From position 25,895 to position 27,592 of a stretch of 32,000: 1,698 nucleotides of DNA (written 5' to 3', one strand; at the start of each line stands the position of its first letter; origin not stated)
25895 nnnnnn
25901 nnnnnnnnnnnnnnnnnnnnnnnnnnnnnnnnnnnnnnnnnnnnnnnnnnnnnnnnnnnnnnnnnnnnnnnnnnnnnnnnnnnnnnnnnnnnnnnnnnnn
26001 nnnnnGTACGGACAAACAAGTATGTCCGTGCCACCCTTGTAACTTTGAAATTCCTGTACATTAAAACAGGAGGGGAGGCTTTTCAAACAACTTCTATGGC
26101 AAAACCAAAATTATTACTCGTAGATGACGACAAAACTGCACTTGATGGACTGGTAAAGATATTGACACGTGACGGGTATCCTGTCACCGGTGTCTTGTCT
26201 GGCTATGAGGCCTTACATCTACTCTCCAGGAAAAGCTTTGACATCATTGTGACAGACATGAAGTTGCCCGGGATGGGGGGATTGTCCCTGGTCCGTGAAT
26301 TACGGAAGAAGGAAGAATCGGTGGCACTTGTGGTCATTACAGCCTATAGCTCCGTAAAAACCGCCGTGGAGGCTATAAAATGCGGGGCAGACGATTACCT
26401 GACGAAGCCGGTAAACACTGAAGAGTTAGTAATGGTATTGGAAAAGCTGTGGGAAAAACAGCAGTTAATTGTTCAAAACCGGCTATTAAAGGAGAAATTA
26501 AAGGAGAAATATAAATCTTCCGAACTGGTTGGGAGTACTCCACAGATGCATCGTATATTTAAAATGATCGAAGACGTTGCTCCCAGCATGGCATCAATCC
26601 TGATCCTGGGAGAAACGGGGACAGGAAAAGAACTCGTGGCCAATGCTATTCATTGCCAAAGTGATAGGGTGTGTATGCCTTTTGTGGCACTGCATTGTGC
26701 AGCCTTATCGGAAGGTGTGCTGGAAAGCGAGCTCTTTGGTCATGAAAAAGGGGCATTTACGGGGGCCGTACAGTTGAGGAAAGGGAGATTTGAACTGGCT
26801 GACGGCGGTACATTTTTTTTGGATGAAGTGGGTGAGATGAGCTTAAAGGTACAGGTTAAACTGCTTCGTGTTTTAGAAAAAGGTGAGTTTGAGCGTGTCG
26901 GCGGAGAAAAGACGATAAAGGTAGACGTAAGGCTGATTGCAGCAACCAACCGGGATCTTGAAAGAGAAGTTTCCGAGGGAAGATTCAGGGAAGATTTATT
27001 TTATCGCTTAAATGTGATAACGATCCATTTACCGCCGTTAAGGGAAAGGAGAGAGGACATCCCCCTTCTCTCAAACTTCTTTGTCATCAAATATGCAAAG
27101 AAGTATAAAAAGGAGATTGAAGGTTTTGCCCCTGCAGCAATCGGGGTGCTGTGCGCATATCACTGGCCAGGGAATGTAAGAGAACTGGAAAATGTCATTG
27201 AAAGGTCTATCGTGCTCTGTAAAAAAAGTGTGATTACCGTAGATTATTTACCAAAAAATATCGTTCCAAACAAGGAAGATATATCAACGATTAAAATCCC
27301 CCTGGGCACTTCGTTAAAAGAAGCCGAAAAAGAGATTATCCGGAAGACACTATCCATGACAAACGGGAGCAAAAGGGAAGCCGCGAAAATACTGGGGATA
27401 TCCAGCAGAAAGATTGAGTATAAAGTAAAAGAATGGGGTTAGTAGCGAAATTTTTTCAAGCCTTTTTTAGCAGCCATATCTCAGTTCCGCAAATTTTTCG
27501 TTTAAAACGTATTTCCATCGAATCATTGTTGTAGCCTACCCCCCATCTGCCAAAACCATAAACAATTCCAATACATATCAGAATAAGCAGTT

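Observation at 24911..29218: Sigma-54 two-component module apparently driving a stand-alone protoglobin, a ferredoxin and a REC-only decoy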

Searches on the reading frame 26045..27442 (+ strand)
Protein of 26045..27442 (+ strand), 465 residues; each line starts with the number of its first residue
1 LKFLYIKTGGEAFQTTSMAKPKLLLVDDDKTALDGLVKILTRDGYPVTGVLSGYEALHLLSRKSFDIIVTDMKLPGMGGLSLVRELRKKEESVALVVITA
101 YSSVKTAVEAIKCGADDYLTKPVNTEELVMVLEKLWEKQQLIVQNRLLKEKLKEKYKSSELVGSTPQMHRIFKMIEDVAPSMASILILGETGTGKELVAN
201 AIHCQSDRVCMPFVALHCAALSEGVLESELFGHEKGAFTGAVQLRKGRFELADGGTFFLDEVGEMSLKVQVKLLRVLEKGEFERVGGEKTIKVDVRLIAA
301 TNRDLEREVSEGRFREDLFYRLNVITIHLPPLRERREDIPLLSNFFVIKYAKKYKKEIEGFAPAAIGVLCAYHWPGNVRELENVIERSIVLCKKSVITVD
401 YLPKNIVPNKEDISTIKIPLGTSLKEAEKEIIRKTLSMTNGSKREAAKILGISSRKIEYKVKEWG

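Call 3: search_protein_families(library=pfam, proteins=[window:26045-27442:+], max_evalue=0.01)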
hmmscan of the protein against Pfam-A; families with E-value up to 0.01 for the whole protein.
window:26045-27442:+ (465 aa): 11 families
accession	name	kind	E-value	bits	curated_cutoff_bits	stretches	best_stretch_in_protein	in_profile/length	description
PF00158.32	Sigma54_activat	-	1.3e-71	240.1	20.2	1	161-328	1-168/168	Sigma-54 interaction domain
PF25601.1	AAA_lid_14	-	4.2e-29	100.7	27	1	333-411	1-79/87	AAA+ ATPase lid domain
PF00072.30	Response_reg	-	7.9e-29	100.5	30.2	1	24-131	2-109/111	Response regulator receiver domain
PF14532.12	Sigma54_activ_2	-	1.1e-22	81.3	25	1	162-332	1-138/138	Sigma-54 interaction domain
PF02954.25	HTH_8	-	2.9e-08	33.7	22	1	424-464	2-42/42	Bacterial regulatory protein, Fis family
PF07728.20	AAA_5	-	2.2e-07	31.4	22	1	185-305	2-125/139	AAA domain (dynein-related subfamily)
PF01078.27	Mg_chelatase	-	3.3e-05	23.8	20.3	1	240-302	93-157/207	Magnesium chelatase, subunit ChlI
PF07724.20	AAA_2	-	6.7e-05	23.4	27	1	182-308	3-130/166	AAA domain (Cdc48 subfamily)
PF00004.35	AAA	-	0.00052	20.9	21.2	1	185-317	1-126/131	ATPase family associated with various cellular activities (AAA)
PF00493.29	MCM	-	0.0028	17.3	23.3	1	184-303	59-173/224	MCM P-loop domain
PF07453.19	NUMOD1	-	0.0087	16.7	22.8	0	442-458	18-34/37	NUMOD1 domain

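Call 72: find_homologous_proteins(query=window:26096-27442:+, max_evalue=1e-100)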
Query window:26096-27442:+ (448 aa): 3661 proteins with E <= 1e-100 among 8000 candidates; the best 120 are listed.
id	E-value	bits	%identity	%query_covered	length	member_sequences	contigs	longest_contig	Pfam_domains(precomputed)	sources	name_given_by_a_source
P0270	2.9e-288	974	100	100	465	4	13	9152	PF00158.33,PF25601.2,PF02954.26,PF14532.13,PF07728.21,PF00072.31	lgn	-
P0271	9.2e-265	896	91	100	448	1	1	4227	PF00158.33,PF25601.2,PF02954.26,PF14532.13,PF07728.21,PF00072.31,PF01078.28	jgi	jgi:DNA-binding NtrC family response regulator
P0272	2.0e-264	895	90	100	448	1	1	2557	PF00158.33,PF25601.2,PF02954.26,PF14532.13,PF07728.21,PF00072.31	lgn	-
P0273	1.4e-263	893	91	100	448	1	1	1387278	PF00158.33,PF25601.2,PF02954.26,PF14532.13,PF07728.21,PF00072.31,PF01078.28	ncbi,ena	-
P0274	2.6e-263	892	91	100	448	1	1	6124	PF00158.33,PF07724.21,PF25601.2,PF02954.26,PF14532.13,PF07728.21,PF00072.31,PF01078.28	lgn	-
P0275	2.8e-263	892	91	100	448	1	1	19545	PF00158.33,PF25601.2,PF02954.26,PF14532.13,PF07728.21,PF00072.31,PF01078.28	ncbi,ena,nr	ncbi:MAG: hypothetical protein QG591_101 [Planctomycetota bacterium]|nr:hypothetical protein [Planct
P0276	7.8e-263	890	90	100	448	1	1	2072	PF00158.33,PF25601.2,PF02954.26,PF14532.13,PF07728.21,PF00072.31,PF01078.28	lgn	-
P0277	8.8e-263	890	90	100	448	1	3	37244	PF00158.33,PF25601.2,PF02954.26,PF14532.13,PF07728.21,PF00072.31,PF01078.28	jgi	jgi:DNA-binding NtrC family response regulator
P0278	1.2e-262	890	90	100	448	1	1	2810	PF00158.33,PF25601.2,PF02954.26,PF14532.13,PF07728.21,PF00072.31,PF01078.28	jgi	jgi:DNA-binding NtrC family response regulator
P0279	1.4e-262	889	90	100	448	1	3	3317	PF00158.33,PF25601.2,PF02954.26,PF14532.13,PF07728.21,PF00072.31,PF01078.28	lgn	-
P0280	2.8e-262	888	90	100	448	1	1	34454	PF00158.33,PF07724.21,PF25601.2,PF02954.26,PF14532.13,PF07728.21,PF00072.31,PF01078.28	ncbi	-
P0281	3.3e-262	888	90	100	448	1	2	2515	PF00158.33,PF25601.2,PF02954.26,PF14532.13,PF07728.21,PF00072.31,PF01078.28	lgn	-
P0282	6.7e-262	887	89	100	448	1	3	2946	PF00158.33,PF07724.21,PF25601.2,PF02954.26,PF14532.13,PF07728.21,PF00072.31,PF01078.28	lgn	-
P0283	6.1e-261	884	89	100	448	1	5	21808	PF00158.33,PF07724.21,PF25601.2,PF02954.26,PF14532.13,PF07728.21,PF00072.31,PF01078.28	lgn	-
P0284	8.3e-261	883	89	100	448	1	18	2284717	PF00158.33,PF07724.21,PF25601.2,PF02954.26,PF14532.13,PF07728.21,PF00072.31,PF01078.28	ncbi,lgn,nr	ncbi:MAG: sigma-54-dependent Fis family transcriptional regulator [Candidatus Brocadia sp.]|nr:sigma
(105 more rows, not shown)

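Call 76: search_protein_families(library=ncbifam, proteins=[window:26096-27442:+], max_evalue=0.001)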
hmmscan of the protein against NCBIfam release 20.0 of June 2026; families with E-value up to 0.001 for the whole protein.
window:26096-27442:+ (448 aa): 118 families (the best 25 are shown)
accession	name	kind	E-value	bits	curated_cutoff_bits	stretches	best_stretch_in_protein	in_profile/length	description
NF008469.0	PRK11361.1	equivalog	1e-145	486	714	1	4-448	5-455/461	acetoacetate metabolism transcriptional regulator AtoC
TIGR01818.1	ntrC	equivalog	1.1e-132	443.2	558.6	1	7-394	2-386/463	nitrogen regulation protein NR(I)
NF007689.0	PRK10365.1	equivalog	1.9e-127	425.7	760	1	5-440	7-435/441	sigma-54-dependent response regulator transcription factor ZraR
TIGR01817.1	nifA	equivalog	2e-118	396.5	528.85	1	126-384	180-437/534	nif-specific transcriptional activator NifA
TIGR02915.1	PEP_resp_reg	equivalog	5.9e-118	394.5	502.6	1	6-437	1-432/445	PEP-CTERM-box response regulator transcription factor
NF008176.1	PRK10923.1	equivalog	2.2e-116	389.2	620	1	1-398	1-394/469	nitrogen regulation protein NR(I)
NF041946.1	LuxO_transreg_Vib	equivalog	2.9e-115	385.7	800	1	29-390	22-381/463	quorum-sensing sigma-54 dependent transcriptional regulator LuxO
NF011695.0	PRK15115.1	equivalog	8.4e-109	364.3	763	1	5-436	8-425/445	two-component system response regulator GlrR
NF041552.1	TF_PrdR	equivalog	9.9e-109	364.2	795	1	73-447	195-576/577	sigma-54 dependent transcriptional regulator PrdR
NF051870.1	NAssimRespRegNtrX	equivalog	1.3e-105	353.9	600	1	6-445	4-448/452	nitrogen assimilation response regulator NtrX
NF050807.1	TransRegFlbDCaul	equivalog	2.1e-105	353.2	750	1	6-447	3-438/454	sigma-54-dependent transcriptional regulator FlbD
NF003451.0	PRK05022.1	equivalog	4.1e-103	345.8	476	1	127-437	175-498/512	nitric oxide reductase transcriptional regulator NorR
NF038308.1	RNA_repair_RtcR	equivalog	4.8e-102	342.5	650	1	80-398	116-445/530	RNA repair transcriptional activator RtcR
NF049963.1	RespRegFlgRCampy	domain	5.6e-98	328.6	750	1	29-447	27-427/429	fla regulon two-component system response regulator FlgR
NF011958.0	PRK15429.1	equivalog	6.5e-98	329.1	830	1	121-448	357-685/692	formate hydrogenlyase transcriptional activator FlhA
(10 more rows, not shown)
